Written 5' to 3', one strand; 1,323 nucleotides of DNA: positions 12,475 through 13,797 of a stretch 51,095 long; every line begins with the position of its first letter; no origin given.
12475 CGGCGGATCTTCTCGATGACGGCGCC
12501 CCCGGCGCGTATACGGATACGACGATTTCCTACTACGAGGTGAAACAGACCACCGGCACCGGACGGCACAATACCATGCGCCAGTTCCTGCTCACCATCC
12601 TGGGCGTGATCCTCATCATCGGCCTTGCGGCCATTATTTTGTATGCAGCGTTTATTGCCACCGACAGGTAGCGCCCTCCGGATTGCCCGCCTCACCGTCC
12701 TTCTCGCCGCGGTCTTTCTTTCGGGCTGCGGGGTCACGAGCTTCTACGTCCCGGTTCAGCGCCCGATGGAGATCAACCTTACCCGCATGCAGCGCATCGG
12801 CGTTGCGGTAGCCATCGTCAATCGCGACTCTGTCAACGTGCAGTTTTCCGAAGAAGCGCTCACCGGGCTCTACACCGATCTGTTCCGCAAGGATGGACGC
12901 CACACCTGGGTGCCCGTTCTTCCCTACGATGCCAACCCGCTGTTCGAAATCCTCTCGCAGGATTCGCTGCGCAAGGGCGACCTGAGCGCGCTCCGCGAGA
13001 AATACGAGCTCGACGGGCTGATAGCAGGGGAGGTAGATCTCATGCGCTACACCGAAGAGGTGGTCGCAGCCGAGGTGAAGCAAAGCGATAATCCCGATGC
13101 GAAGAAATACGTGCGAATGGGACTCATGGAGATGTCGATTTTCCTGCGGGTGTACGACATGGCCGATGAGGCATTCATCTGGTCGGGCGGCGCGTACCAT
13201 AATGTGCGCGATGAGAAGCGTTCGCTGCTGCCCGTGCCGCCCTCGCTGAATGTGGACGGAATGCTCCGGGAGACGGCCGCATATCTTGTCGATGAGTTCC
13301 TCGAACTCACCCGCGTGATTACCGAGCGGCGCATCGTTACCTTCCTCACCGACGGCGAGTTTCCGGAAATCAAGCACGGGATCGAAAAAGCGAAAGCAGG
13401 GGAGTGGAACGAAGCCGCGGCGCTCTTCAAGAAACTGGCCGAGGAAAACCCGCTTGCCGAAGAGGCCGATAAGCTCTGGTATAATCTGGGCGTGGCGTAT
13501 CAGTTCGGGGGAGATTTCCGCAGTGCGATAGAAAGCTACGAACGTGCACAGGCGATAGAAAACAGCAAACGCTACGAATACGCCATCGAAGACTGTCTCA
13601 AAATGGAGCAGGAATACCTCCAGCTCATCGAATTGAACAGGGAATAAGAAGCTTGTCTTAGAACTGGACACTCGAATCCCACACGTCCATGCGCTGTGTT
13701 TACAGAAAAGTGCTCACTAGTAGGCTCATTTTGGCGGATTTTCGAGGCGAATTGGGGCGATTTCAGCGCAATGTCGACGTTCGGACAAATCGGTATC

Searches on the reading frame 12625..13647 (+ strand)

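Call 6: search_protein_families(library=pfam, proteins=[window:12625-13647:+], max_evalue=0.01)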
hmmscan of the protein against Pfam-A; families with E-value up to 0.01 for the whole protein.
window:12625-13647:+ (340 aa): 10 families
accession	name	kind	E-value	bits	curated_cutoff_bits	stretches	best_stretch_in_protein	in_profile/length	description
PF07719.23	TPR_2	-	5.2e-07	29.7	27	1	283-312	2-31/34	Tetratricopeptide repeat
PF00515.34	TPR_1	-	7e-07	29.3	27.8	1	283-311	2-30/34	Tetratricopeptide repeat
PF13176.12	TPR_7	-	1e-05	25.7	27.9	1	285-312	2-31/36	Tetratricopeptide repeat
PF13181.12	TPR_8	-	3.5e-05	24.1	25.7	1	283-312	2-31/34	Tetratricopeptide repeat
PF13174.12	TPR_6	-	0.00011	23.1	26.3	0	285-308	3-26/33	Tetratricopeptide repeat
PF19867.5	DUF6340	-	0.00012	21.9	26.4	0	247-292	209-254/258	Family of unknown function (DUF6340)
PF13432.12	TPR_16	-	0.00041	21.2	32.7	1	250-310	2-59/65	Tetratricopeptide repeat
PF13428.12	TPR_14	-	0.0014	19.6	23.5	0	283-310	2-29/44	Tetratricopeptide repeat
PF13424.12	TPR_12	-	0.003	18.2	30.1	1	257-311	15-74/77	Tetratricopeptide repeat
PF14559.12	TPR_19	-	0.005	17.6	25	1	257-317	3-61/68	Tetratricopeptide repeat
